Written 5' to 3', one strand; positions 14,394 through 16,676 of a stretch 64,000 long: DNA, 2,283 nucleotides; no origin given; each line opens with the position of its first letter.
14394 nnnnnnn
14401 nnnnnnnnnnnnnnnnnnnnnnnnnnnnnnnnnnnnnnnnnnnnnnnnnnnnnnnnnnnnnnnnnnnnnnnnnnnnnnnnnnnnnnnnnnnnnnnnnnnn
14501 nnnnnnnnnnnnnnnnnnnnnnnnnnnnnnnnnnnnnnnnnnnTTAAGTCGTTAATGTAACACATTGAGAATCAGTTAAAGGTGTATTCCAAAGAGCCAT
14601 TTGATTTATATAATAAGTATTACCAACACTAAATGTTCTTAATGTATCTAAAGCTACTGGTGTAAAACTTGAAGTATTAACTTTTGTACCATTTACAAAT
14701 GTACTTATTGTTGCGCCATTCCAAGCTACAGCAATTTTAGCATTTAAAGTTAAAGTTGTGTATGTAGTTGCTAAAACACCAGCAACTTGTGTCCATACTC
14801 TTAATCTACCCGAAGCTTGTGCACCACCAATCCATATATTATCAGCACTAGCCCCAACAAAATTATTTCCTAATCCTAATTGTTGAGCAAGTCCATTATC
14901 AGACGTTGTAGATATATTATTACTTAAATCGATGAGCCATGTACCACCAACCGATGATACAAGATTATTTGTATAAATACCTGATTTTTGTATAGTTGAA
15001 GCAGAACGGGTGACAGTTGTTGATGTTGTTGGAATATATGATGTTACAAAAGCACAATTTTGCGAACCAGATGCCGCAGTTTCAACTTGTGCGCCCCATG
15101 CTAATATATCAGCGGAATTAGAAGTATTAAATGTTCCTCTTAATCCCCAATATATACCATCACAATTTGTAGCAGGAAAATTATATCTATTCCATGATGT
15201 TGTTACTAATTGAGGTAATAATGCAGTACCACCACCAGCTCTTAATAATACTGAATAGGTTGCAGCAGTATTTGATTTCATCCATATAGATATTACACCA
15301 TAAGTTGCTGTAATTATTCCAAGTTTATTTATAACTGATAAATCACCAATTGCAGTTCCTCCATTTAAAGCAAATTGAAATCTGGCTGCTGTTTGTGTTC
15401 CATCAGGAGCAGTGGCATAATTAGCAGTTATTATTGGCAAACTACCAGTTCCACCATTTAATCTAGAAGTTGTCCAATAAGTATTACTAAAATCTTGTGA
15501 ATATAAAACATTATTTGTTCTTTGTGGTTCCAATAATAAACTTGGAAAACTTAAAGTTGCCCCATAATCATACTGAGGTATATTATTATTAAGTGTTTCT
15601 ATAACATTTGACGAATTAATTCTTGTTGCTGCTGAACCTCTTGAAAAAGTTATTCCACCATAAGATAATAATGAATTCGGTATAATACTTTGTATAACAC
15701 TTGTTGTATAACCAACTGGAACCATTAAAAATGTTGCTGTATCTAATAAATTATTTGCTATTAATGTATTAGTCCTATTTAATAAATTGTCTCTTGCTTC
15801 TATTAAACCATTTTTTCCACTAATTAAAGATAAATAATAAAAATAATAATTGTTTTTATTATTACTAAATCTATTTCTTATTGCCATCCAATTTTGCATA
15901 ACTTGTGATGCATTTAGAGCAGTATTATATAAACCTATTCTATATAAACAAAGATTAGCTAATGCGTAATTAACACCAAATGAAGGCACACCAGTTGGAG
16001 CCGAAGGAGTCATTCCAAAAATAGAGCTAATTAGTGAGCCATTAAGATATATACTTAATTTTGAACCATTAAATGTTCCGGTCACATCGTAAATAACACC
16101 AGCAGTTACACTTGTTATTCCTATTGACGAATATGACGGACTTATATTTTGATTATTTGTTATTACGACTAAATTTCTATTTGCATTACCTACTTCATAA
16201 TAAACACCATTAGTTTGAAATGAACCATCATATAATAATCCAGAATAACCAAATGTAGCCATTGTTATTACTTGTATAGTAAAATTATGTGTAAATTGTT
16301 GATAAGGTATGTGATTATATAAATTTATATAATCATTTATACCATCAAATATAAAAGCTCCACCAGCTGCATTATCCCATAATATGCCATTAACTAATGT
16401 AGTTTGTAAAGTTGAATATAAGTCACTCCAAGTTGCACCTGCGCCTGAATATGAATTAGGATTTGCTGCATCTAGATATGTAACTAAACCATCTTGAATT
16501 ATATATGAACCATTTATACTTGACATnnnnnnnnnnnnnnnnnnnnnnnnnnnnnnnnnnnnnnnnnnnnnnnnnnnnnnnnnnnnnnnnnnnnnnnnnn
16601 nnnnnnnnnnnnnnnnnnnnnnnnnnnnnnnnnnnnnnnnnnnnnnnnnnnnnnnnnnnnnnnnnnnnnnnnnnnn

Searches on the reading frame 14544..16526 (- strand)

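Call 11: search_protein_families(library=phrogs, proteins=[window:14544-16526:-], max_evalue=0.001)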
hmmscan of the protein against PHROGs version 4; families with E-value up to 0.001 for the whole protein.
window:14544-16526:- (660 aa): 4 families
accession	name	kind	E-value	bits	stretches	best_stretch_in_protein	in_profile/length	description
phrog_5939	-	tail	2.9e-25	89.9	1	292-659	371-761/801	tail protein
phrog_34853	-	unknown function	3.1e-21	76.5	1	261-383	3-115/555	-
phrog_24074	-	unknown function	3e-12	46.6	1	8-222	138-360/892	-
phrog_8147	-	tail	1.7e-05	25.1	1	505-658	298-436/436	tail fiber protein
